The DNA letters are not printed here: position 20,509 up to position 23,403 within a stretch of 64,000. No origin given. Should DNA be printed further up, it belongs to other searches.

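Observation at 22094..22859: Homogenised 110-133 bp perfect repeats inside the SBBP/FG-GAP surface protein gene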

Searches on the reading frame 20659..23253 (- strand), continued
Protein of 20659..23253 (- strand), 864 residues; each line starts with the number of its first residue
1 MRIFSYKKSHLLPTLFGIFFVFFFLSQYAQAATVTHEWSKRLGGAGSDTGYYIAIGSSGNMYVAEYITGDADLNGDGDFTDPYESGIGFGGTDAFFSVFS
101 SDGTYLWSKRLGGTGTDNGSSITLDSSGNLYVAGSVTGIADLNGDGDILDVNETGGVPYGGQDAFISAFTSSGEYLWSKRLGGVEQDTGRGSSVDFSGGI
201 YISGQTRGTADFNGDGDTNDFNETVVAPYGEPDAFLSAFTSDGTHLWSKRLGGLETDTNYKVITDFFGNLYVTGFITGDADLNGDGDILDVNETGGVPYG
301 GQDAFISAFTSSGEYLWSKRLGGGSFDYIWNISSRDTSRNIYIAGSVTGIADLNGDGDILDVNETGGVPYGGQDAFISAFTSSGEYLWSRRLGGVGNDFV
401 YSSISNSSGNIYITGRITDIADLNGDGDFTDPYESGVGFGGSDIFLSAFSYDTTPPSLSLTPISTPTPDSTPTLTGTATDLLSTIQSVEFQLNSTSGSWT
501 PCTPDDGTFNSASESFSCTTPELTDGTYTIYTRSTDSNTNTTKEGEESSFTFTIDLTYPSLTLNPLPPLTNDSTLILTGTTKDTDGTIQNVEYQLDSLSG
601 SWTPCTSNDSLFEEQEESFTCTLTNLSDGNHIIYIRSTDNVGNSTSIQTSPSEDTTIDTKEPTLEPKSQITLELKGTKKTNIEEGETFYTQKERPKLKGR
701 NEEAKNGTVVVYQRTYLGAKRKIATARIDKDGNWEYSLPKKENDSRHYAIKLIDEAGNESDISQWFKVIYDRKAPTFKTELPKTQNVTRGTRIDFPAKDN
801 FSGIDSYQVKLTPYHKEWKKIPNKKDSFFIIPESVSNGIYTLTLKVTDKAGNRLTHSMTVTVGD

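Call 19: list_cluster_members(proteins=[P0001, P0002, P0075])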
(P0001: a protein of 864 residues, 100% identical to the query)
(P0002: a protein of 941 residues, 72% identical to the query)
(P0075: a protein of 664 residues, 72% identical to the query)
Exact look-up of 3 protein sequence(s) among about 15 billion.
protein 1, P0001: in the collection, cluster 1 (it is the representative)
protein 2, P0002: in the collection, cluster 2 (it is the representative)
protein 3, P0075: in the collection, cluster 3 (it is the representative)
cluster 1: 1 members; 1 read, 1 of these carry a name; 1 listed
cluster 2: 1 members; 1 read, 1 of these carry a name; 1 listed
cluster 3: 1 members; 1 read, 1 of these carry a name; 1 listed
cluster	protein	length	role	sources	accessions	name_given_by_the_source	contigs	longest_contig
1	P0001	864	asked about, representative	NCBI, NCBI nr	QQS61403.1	MAG: SBBP repeat-containing protein [Candidatus Moraniibacteriota bacterium] | MAG: SBBP repeat-containing protein [Candidatus Moranbacteria bacterium]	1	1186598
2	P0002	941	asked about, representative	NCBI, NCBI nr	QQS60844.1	MAG: SBBP repeat-containing protein [Candidatus Moraniibacteriota bacterium] | MAG: SBBP repeat-containing protein [Candidatus Moranbacteria bacterium]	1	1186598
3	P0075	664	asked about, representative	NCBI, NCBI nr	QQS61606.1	MAG: PQQ-like beta-propeller repeat protein [Candidatus Moraniibacteriota bacterium] | MAG: PQQ-like beta-propeller repeat protein [Candidatus Moranbacteria bacterium]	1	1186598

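Call 23: find_encoding_contigs(protein=P0005, flank=6000, max_places=3)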
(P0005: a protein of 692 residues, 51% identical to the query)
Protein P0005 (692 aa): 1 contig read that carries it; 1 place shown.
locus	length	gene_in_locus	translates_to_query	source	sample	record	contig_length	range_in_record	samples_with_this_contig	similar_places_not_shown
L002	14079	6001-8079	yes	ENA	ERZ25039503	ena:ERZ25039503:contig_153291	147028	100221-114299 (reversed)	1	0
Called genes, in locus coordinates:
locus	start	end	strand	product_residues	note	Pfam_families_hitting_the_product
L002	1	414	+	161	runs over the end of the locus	-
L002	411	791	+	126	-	-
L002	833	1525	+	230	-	-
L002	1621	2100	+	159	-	PF07963:N_methyl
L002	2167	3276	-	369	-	PF00814:TsaD, PF22521:HypF_C_2 (weak)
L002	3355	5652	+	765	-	PF13517:FG-GAP_3 (faint), PF01839:FG-GAP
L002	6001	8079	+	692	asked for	PF06739:SBBP (faint)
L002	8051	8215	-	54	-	-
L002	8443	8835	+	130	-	PF27226:AF_1845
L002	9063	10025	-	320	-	PF04294:VanW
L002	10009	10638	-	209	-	PF12229:PG_binding_4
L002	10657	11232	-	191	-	PF01936:NYN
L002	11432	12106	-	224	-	PF03291:mRNA_G-N7_MeTrfase, PF13489:Methyltransf_23, PF13649:Methyltransf_25, PF13847:Methyltransf_31, PF08241:Methyltransf_11, PF08242:Methyltransf_12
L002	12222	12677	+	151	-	PF00383:dCMP_cyt_deam_1, PF14437:MafB19-deam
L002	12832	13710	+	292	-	-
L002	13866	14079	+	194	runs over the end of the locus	PF00300:His_Phos_1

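Call 24: find_encoding_contigs(protein=P0004, flank=6000, max_places=3)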
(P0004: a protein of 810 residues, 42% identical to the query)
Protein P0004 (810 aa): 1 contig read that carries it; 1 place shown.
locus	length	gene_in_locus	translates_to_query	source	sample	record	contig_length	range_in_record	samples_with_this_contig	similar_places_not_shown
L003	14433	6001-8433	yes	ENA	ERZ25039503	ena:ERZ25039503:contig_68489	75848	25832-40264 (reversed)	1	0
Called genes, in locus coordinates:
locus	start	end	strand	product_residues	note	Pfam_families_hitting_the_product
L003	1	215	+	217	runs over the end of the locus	-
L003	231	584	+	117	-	-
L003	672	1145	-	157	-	-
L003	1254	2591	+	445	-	PF02403:Seryl_tRNA_N, PF00587:tRNA-synt_2b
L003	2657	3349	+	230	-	PF01564:Spermine_synth (weak)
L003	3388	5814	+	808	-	PF13517:FG-GAP_3 (faint), PF05481:Myco_19_kDa (faint), PF01839:FG-GAP, PF02494:HYR (faint), PF09136:Glucodextran_B (faint), PF17957:Big_7 (faint), PF19077:Big_13 (weak)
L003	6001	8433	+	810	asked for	PF06739:SBBP (weak), PF19077:Big_13 (weak)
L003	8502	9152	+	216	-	-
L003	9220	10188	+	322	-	PF01073:3Beta_HSD, PF01370:Epimerase, PF02719:Polysacc_synt_2, PF04321:RmlD_sub_bind, PF08659:KR (faint), PF16363:GDP_Man_Dehyd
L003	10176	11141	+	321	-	PF00535:Glycos_transf_2, PF10111:Glyco_tranf_2_2 (weak)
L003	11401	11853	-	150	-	-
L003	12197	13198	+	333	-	-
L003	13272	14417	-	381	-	PF00483:NTP_transferase, PF25084:LbH_EIF2B, PF25087:GMPPB_C, PF00132:Hexapep (weak)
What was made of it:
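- On FG-GAP / integrin-alpha type propeller (Pfam PF01839, PF13517): FG-GAP genes lie next to the SBBP genes in the relatives' loci L002/L003 (calls 23, 24), but not here.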

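Call 60: find_related_loci(query=window:20659-23253:-, collection=metagenome_contigs, flank=3000)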
Query window:20659-23253:- (864 aa) in metagenome_contigs; peptide patterns used: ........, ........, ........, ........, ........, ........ (x = any residue, [..] = any of these).
78 stretches matched a pattern; 1 encode a relative of the query (tblastn E <= 1e-3); 1 distinct loci.
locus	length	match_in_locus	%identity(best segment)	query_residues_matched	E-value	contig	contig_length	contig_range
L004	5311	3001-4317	27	49-542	1e-8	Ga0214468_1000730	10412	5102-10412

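Call 75: find_encoding_contigs(protein=P0083, flank=1000, max_places=2)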
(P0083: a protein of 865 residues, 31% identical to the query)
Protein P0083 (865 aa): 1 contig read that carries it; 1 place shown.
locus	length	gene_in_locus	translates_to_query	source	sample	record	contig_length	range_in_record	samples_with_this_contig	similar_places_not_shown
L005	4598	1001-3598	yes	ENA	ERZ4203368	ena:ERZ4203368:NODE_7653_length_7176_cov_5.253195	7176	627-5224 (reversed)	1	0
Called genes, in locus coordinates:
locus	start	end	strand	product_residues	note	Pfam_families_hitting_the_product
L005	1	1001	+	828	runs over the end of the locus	-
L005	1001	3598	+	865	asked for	PF06739:SBBP (weak), PF01436:NHL (faint), PF17164:DUF5122 (faint), PF06739:SBBP, PF25293:Beta-prop_EMC1_N (faint), PF13540:RCC1_2 (faint), PF06739:SBBP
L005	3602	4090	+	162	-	PF16778:Phage_tail_APC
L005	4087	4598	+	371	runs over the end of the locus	PF00535:Glycos_transf_2 (weak), PF13428:TPR_14 (faint)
